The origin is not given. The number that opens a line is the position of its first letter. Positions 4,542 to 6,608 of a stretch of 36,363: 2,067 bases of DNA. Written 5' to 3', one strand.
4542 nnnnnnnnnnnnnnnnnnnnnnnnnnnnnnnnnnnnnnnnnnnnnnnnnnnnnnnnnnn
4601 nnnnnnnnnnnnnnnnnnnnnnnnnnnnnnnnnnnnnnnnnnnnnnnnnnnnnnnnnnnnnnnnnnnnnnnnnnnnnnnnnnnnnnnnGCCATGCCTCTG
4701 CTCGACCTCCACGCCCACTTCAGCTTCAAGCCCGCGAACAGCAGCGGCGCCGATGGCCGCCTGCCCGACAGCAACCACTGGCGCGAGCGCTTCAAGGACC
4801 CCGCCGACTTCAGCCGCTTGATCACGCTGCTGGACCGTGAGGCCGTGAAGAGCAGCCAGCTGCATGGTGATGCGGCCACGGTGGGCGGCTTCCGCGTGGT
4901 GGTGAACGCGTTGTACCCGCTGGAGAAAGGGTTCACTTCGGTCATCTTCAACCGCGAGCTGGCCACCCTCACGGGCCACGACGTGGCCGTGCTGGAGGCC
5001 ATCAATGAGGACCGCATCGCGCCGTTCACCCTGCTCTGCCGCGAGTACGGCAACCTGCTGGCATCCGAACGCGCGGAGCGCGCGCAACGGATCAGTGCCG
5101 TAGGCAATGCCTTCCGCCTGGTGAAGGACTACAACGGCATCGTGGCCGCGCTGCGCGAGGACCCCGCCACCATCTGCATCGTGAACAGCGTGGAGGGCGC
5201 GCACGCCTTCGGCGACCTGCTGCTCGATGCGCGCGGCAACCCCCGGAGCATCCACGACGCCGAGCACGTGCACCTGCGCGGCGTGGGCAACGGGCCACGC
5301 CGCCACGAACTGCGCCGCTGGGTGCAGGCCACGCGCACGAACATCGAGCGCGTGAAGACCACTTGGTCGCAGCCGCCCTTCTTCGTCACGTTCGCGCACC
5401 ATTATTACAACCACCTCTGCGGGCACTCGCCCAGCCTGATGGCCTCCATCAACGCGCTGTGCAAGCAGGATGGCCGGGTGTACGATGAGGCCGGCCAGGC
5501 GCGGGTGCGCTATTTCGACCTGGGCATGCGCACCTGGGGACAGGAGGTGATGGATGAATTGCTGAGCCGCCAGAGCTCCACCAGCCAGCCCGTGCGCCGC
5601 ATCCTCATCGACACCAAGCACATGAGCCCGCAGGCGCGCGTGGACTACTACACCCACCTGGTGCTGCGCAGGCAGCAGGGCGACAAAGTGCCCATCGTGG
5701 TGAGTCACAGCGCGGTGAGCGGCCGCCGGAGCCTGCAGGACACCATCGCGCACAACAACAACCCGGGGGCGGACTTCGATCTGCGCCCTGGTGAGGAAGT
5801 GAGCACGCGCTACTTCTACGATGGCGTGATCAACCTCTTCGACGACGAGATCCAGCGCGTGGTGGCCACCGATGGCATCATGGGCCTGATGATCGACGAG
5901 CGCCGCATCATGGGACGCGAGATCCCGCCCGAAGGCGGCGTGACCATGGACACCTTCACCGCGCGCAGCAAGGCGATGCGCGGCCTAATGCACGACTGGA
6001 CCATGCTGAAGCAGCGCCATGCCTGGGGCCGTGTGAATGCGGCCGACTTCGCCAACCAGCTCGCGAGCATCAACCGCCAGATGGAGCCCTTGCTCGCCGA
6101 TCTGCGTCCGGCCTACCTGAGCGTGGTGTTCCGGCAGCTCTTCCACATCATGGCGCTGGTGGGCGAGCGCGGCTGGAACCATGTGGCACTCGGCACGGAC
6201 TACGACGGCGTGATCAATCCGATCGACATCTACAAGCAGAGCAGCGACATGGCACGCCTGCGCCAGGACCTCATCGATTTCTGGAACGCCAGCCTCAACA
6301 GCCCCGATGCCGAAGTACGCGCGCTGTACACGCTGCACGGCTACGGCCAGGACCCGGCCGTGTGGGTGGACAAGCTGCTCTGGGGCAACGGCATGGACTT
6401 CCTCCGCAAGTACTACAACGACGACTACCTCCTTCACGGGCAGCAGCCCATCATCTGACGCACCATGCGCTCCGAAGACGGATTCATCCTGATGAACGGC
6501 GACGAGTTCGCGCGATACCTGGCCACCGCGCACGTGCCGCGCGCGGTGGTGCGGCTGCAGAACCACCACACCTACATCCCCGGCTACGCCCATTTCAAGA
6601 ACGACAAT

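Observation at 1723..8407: Six-gene translationally coupled cluster: a 2TM pYEATS-like protein, two further multi-TM proteins and three peptide/peptidoglycan hydrolases - candidate undescribed envelope-lysis or conflict module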

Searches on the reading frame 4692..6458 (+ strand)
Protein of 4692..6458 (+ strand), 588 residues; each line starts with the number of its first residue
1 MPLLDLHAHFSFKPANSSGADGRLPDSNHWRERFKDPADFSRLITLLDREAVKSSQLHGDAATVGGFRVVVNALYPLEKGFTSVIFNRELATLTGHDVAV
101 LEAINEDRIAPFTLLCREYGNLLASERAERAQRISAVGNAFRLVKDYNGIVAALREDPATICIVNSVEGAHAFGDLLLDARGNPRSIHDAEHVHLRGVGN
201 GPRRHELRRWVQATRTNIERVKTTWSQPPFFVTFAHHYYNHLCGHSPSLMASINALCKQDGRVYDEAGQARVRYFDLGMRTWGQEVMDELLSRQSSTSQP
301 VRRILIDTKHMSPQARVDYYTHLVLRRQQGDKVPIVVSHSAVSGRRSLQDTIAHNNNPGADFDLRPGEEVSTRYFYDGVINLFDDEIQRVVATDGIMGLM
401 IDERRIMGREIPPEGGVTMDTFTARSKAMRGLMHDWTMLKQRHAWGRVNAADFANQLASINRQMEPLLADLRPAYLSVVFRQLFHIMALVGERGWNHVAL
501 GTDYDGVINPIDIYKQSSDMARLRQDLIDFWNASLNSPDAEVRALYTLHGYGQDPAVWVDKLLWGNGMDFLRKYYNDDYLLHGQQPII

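Call 3: search_protein_families(library=pfam, proteins=[window:4692-6458:+], max_evalue=1)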
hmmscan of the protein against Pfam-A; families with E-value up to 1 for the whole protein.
window:4692-6458:+ (588 aa): 1 family
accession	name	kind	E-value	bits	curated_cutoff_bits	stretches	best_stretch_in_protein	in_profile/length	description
PF01244.27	Peptidase_M19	-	4.6e-10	39.6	26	1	380-529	213-297/319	Membrane dipeptidase (Peptidase family M19)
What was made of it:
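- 4692..6458 (+): g4: leaderless 588-aa divergent member of the M19 (renal dipeptidase) amidohydrolase fold, with about 200 aa of insertions. Module B. It is either cargo or a peptide-degrading component. Call 3: PF01244, 39.6 bits.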

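Call 4: search_protein_families(library=padloc, proteins=[window:4692-6458:+], max_evalue=1)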
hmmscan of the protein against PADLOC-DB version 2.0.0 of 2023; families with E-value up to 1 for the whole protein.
window:4692-6458:+ (588 aa): 0 families

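Call 5: search_protein_families(library=ncbifam, proteins=[window:4692-6458:+], max_evalue=1)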
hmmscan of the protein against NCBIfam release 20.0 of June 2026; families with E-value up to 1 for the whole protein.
window:4692-6458:+ (588 aa): 1 family
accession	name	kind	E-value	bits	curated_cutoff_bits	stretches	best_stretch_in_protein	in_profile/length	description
TIGR01498.1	folK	equivalog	0.00041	20.5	54.1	1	432-468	28-66/128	2-amino-4-hydroxy-6-hydroxymethyldihydropteridine diphosphokinase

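Call 10: find_homologous_proteins(query=window:4692-6458:+, max_evalue=0.001)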
Query window:4692-6458:+ (588 aa): 46 proteins with E <= 0.001 among 8000 candidates.
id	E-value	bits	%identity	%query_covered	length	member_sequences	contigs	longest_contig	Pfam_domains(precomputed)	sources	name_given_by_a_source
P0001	0.0e+0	1277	93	100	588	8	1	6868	PF01244.28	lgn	-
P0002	1.0e-208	713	56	99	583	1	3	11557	PF01244.28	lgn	-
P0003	4.2e-208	711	56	100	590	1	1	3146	PF01244.28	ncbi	-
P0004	4.3e-208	711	56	99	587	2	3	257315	PF01244.28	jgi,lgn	jgi:hypothetical protein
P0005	2.1e-205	702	58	99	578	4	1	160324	PF01244.28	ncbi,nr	ncbi:MAG: membrane dipeptidase [Flavobacteriales bacterium]|nr:membrane dipeptidase [Flavobacteriale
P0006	3.3e-204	698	57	99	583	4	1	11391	PF01244.28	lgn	-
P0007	3.1e-202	691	56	99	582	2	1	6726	PF01244.28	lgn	-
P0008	1.3e-199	683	55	99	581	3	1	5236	-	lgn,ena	-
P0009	4.9e-199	681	54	99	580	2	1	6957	PF01244.28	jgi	-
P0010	5.4e-199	681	56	99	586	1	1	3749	PF01244.28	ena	-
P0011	5.6e-199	680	55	99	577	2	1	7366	PF01244.28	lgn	-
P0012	1.3e-197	676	55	99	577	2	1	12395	PF01244.28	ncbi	-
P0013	2.1e-195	669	53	99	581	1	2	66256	PF01244.28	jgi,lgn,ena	-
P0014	4.4e-190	651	52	99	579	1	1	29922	PF01244.28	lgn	-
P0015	2.1e-187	642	55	91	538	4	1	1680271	PF01244.28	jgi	jgi:microsomal dipeptidase-like Zn-dependent dipeptidase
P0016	1.3e-186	640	50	99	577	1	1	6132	PF01244.28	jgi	jgi:microsomal dipeptidase-like Zn-dependent dipeptidase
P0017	2.1e-178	613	47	99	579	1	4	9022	PF01244.28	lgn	-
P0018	9.9e-178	610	56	89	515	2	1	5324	PF01244.28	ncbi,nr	ncbi:MAG TPA: membrane dipeptidase, partial [Flavobacteriales bacterium]|nr:membrane dipeptidase [Fl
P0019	7.9e-174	597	46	99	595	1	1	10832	PF01244.28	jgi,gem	-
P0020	1.2e-165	570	46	99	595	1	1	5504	PF01244.28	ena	-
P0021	9.4e-146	505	42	99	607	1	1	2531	PF01244.28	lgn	-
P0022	4.7e-142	492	39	100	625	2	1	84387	PF01244.28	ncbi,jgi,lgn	-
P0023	1.3e-140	488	41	100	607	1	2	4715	PF01244.28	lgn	-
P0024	5.0e-135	469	41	99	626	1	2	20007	PF01244.28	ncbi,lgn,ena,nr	ncbi:MAG TPA: hypothetical protein VI603_08450 [Saprospiraceae bacterium]|nr:hypothetical protein [S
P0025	5.5e-134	466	39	99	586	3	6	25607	PF01244.28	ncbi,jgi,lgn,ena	-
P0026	4.4e-99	351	44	65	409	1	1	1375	PF01244.28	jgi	jgi:microsomal dipeptidase-like Zn-dependent dipeptidase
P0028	3.6e-88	315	34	99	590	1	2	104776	PF01244.28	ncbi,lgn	-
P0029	1.2e-84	303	30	98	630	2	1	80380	PF01244.28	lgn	-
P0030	7.8e-82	294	30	98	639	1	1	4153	PF01244.28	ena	-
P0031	9.7e-80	287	30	98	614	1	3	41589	PF01244.28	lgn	-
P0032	1.4e-73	266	31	93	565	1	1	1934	PF01244.28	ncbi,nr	ncbi:MAG: membrane dipeptidase, partial [Flavobacteriales bacterium]|nr:membrane dipeptidase [Flavob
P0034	3.3e-73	265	32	99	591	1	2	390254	PF01244.28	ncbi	-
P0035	6.1e-68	248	29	99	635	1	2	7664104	PF01244.28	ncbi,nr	ncbi:hypothetical protein R9C00_20460 [Flammeovirgaceae bacterium SG7u.111]|nr:hypothetical protein 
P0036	1.1e-64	237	28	90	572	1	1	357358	PF01244.28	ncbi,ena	-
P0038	1.9e-35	141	26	97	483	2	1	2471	PF01244.28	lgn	-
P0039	5.5e-33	132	27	97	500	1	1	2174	PF01244.28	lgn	-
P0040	5.8e-32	129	26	98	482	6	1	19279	PF01244.28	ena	-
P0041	7.9e-31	125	27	98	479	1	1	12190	PF01244.28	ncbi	-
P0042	1.1e-28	118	27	98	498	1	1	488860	PF01244.28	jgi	jgi:microsomal dipeptidase-like Zn-dependent dipeptidase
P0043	1.6e-27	114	26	98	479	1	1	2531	PF01244.28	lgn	-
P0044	2.9e-26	110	26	98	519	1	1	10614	PF01244.28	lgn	-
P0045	4.9e-24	103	25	99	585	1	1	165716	PF01244.28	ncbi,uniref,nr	ncbi:hypothetical protein KO493_10235 [Tamlana agarivorans]|uniref:Uncharacterized protein n=1 Tax=P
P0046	1.5e-14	71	23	98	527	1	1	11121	PF01244.28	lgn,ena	-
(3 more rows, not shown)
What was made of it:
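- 4692..6458 (+): Call 10: a rare family, 46 proteins.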

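Call 11: find_encoding_contigs(protein=P0005, flank=10000, max_places=2)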
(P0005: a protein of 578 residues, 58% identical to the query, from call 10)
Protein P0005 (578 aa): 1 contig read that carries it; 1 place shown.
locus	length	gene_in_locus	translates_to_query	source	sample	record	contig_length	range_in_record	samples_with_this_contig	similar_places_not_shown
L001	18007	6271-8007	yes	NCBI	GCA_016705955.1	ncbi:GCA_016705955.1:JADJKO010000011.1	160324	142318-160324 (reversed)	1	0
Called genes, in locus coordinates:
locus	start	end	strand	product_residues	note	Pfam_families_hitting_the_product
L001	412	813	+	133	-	-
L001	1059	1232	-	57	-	-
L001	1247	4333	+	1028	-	PF00526:Dicty_CTDC (faint), PF18962:Por_Secre_tail (weak)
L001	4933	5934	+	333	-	PF01548:DEDD_Tnp_IS110, PF02371:Transposase_20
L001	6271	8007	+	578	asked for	PF01244:Peptidase_M19 (weak)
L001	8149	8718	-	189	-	-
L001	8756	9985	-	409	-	PF04909:Amidohydro_2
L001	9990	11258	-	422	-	-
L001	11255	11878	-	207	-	-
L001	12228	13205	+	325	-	-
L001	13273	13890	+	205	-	-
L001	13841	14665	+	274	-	PF07730:HisKA_3 (weak), PF02518:HATPase_c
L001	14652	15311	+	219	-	PF00072:Response_reg, PF00196:GerE (weak)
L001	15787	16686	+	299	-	-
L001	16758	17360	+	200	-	-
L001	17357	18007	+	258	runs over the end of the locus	PF07730:HisKA_3 (weak), PF02518:HATPase_c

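Call 12: find_encoding_contigs(protein=P0004, flank=10000, max_places=2)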
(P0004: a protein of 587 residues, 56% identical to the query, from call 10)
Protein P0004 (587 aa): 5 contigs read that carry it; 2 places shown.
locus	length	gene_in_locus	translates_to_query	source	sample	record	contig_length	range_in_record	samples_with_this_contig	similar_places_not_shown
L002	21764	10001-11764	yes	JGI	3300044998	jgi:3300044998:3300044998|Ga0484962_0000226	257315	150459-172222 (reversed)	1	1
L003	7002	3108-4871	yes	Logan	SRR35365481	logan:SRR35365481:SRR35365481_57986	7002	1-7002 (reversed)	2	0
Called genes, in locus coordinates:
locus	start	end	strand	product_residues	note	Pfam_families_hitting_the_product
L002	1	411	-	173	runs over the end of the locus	PF12867:DinB_2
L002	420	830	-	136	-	PF01042:Ribonuc_L-PSP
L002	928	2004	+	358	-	PF25917:BSH_RND (weak), PF25973:BSH_CzcB, PF25984:BSH_YknX (faint), PF25954:Beta-barrel_RND_2, PF25990:Beta-barrel_YknX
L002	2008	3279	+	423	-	PF12704:MacB_PCD, PF02687:FtsX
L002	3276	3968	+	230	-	PF00005:ABC_tran, PF02463:SMC_N (faint)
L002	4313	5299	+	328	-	PF00248:Aldo_ket_red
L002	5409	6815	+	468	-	PF18962:Por_Secre_tail (weak)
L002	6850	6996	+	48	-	-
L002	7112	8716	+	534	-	-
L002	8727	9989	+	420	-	-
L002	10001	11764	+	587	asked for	PF01244:Peptidase_M19 (faint)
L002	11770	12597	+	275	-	PF01510:Amidase_2 (weak), PF08239:SH3_3 (weak)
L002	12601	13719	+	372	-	-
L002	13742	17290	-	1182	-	PF00873:ACR_tran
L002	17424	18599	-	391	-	PF00364:Biotin_lipoyl (faint), PF25973:BSH_CzcB (faint), PF25893:HH_CzcB, PF25954:Beta-barrel_RND_2 (weak)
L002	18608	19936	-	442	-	PF02321:OEP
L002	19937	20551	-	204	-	PF00440:TetR_N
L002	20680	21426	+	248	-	PF13462:Thioredoxin_4 (faint), PF01323:DSBA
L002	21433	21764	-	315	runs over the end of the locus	PF00072:Response_reg, PF04397:LytTR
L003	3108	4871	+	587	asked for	PF01244:Peptidase_M19 (faint)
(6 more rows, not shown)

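Call 13: find_encoding_contigs(protein=P0035, flank=10000, max_places=2)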
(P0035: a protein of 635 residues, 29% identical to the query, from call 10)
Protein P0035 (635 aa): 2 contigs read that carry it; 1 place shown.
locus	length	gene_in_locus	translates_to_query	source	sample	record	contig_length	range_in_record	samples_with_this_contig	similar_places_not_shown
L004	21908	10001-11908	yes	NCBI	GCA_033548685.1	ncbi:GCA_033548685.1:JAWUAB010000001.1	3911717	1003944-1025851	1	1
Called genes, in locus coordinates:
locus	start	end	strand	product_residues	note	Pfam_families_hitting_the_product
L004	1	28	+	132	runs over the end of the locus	-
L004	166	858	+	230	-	PF00005:ABC_tran, PF02463:SMC_N (weak), PF13304:AAA_21 (weak)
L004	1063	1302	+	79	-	-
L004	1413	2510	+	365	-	PF01594:AI-2E_transport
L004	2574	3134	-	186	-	PF01661:Macro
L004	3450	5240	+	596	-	PF00474:SSF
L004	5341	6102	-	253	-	PF05239:PRC (weak)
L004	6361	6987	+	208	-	-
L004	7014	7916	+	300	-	PF01370:Epimerase, PF16363:GDP_Man_Dehyd (faint), PF08338:DUF1731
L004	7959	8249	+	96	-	PF22600:MTPAP-like_central (weak), PF01909:NTP_transf_2, PF18765:Polbeta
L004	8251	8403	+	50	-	PF01934:HepT-like (weak)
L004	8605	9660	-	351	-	PF00034:Cytochrom_C (faint), PF03150:CCP_MauG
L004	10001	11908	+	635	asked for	PF01244:Peptidase_M19 (faint)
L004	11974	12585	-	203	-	PF01557:FAA_hydrolase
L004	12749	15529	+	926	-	PF01373:Glyco_hydro_14, PF02449:Glyco_hydro_42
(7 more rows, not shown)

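Call 15: find_related_loci(query=A1, collection=genome_contigs, flank=10000)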
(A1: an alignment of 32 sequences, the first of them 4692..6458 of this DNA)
Query A1 (588 aa) in genome_contigs; peptide patterns used: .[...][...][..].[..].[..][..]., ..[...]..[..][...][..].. (x = any residue, [..] = any of these).
600 stretches matched a pattern (row limit reached: there are more); 34 encode a relative of the query (tblastn E <= 1e-3); 34 distinct loci.
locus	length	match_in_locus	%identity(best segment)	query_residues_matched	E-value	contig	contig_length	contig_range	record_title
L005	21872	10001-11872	29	1-586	2e-83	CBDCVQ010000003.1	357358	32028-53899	MAG: Saprospiraceae bacterium isolate eba5ea45-799f-4d5b-8144-7921b82338cc genome assembly, contig: contig_3, whole geno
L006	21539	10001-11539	25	46-581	1e-43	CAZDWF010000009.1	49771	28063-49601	MAG TPA_asm: uncultured Bacteroidales bacterium isolate SRP167671_co2_84 genome assembly, contig: NODE_875_length_49771_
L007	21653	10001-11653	25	1-587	3e-36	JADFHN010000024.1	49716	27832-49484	MAG: Bacteroidetes bacterium isolate B34T3L8 B34T3L8_NODE136, whole genome shotgun sequence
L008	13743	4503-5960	25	70-581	3e-39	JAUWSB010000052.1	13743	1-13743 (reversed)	MAG: Bacteroidota bacterium isolate CSMAG_2543 CSMAG_2543_k127_327676_length_13743_cov_191.8045, whole genome shotgun se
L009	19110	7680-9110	26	3-577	1e-34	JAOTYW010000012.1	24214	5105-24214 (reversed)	MAG: Flavobacteriaceae bacterium isolate 21_Jan_SF_Bin56 21_Jan_SF_Bin56_scaffold_1145_c1, whole genome shotgun sequence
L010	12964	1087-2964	27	3-579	4e-70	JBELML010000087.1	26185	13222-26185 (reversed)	MAG: Saprospiraceae bacterium isolate REMEI175_ass_metaspades_bin.13 NODE_1061_length_26185_cov_21.354726, whole genome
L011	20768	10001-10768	26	156-514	1e-29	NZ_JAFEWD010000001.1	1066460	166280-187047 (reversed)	Pedobacter sp. SYSU D00535 Scaffold1_1, whole genome shotgun sequence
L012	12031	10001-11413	25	65-576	2e-24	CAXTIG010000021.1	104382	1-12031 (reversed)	MAG TPA_asm: uncultured Cytophagales bacterium isolate public_SRR11456921_metawrap_bin.12 genome assembly, contig: publi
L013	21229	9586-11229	25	1-575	1e-24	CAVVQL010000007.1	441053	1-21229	MAG: uncultured Cytophagales bacterium isolate MFD02581.bin.2.107 genome assembly, contig: contig_14398, whole genome sh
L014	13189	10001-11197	23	55-528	9e-22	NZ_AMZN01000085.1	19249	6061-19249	Fulvivirga imtechensis AK7 contig85, whole genome shotgun sequence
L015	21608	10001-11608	24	3-583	6e-33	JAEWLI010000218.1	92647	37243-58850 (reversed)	MAG: Bacteroidetes bacterium isolate OH_PBrB_83 k127_534937, whole genome shotgun sequence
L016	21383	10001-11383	24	161-581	8e-21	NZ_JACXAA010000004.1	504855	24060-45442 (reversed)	Spirosoma validum strain BT704 NODE_4_length_504855_cov_16.504969, whole genome shotgun sequence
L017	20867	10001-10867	26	305-577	5e-18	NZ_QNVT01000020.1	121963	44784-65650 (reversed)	Chryseobacterium pennae strain 1_F178 CONTIG020, whole genome shotgun sequence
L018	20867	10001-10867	25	278-575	2e-16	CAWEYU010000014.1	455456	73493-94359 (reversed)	MAG: uncultured Bacteroidales bacterium isolate MFD05942.bin.1.356 genome assembly, contig: contig_64404, whole genome s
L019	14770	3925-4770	22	278-579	5e-16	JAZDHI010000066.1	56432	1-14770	MAG: Bacteroidota bacterium isolate MEGAHIT-group-0.314 k141_1790019, whole genome shotgun sequence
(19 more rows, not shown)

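Call 17: find_related_loci(query=window:4692-6458:+, collection=metagenome_contigs, flank=10000)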
Query window:4692-6458:+ (588 aa) in metagenome_contigs; peptide patterns used: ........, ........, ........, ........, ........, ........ (x = any residue, [..] = any of these).
75 stretches matched a pattern, but none encodes a relative of the query by tblastn (E <= 1e-3).
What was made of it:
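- Tried and rejected: The first metagenome scan, with g4 alone, found nothing (call 17).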

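Call 18: find_encoding_contigs(protein=P0001, flank=10000, max_places=3)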
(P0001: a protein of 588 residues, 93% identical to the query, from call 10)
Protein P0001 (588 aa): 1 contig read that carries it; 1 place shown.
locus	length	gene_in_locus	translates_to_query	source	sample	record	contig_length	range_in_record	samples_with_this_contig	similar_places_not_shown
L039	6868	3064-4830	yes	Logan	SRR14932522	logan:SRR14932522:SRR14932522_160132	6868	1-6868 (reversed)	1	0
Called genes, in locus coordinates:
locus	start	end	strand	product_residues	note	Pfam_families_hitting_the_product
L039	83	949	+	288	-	PF20305:pYEATS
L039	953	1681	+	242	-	-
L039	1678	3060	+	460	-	-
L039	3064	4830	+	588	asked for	PF01244:Peptidase_M19 (weak)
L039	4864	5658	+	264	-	PF08239:SH3_3 (weak)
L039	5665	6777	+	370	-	-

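Call 19: find_encoding_contigs(protein=P0015, flank=10000, max_places=2)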
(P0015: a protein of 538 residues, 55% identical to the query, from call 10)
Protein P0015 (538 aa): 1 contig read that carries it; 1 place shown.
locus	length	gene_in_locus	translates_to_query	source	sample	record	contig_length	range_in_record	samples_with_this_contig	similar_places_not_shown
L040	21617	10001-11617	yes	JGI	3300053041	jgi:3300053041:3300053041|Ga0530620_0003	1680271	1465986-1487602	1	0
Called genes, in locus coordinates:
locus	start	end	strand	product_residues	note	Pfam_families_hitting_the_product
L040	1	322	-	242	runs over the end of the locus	PF01863:YgjP-like, PF10263:SprT-like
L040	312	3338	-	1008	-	PF04313:HSDR_N, PF04851:ResIII, PF18766:SWI2_SNF2, PF22679:T1R_D3-like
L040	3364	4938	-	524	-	-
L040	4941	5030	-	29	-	-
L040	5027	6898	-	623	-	PF03235:GmrSD_N, PF07510:GmrSD_C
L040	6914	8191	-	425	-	PF01420:Methylase_S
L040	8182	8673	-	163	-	-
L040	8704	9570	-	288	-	PF02384:N6_Mtase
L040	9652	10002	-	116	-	PF12161:HsdM_N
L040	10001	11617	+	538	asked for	PF01244:Peptidase_M19 (faint)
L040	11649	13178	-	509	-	PF01841:Transglut_core, PF24656:CEPT76_peptidase (weak)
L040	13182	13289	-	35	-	-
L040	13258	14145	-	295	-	-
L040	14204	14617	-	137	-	PF03366:YEATS (weak), PF20305:pYEATS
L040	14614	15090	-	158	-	-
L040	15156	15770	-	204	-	-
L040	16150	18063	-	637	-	PF08376:NIT, PF00672:HAMP, PF07568:HisKA_2, PF02518:HATPase_c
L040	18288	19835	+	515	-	PF01039:Carboxyl_trans, PF03255:ACCA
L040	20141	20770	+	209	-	PF00578:AhpC-TSA (weak), PF08534:Redoxin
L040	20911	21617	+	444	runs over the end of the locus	PF02844:GARS_N, PF01071:GARS_A, PF02655:ATP-grasp_3 (faint), PF02843:GARS_C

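Call 22: find_related_loci(query=A2, collection=metagenome_contigs, flank=10000)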
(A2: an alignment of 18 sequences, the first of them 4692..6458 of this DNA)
Query A2 (588 aa) in metagenome_contigs; peptide patterns used: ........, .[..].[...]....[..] (x = any residue, [..] = any of these).
102 stretches matched a pattern; 66 encode a relative of the query (tblastn E <= 1e-3); 64 distinct loci.
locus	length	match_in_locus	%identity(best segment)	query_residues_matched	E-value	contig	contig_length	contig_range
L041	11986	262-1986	58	1-583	0e+0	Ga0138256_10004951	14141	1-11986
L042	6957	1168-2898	54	1-583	0e+0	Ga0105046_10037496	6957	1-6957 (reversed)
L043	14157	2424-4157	53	1-583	0e+0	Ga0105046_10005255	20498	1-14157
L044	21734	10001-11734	53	1-583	0e+0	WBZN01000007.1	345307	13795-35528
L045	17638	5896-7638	39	3-587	1e-143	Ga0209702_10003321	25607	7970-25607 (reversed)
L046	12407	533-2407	28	3-580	8e-73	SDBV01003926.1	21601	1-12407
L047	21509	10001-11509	27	3-575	4e-58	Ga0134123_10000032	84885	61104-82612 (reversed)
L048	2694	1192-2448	29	3-413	2e-58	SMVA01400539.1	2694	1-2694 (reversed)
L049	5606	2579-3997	26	3-575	3e-46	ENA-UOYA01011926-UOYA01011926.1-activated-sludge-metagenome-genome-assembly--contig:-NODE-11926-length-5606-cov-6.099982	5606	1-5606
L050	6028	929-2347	25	3-575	1e-44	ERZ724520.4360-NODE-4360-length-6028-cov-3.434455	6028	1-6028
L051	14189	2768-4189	26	1-575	8e-44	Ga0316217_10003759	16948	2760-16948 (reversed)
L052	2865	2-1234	26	68-575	3e-43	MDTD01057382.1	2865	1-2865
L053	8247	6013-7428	26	4-575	3e-42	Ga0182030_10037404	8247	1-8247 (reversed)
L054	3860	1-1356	25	27-575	4e-42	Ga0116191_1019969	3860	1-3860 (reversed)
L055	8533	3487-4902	26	4-575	2e-39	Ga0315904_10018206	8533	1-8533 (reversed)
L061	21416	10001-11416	26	5-575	9e-43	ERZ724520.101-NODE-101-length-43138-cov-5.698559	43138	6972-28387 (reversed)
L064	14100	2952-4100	24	102-575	5e-30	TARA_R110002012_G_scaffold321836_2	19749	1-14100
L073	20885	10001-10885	25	218-575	6e-28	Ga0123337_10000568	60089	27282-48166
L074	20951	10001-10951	24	123-528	2e-27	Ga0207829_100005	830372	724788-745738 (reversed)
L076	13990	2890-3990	24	123-575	5e-27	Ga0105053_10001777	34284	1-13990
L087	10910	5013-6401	24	65-575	2e-23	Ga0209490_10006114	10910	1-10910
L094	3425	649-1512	26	230-570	5e-21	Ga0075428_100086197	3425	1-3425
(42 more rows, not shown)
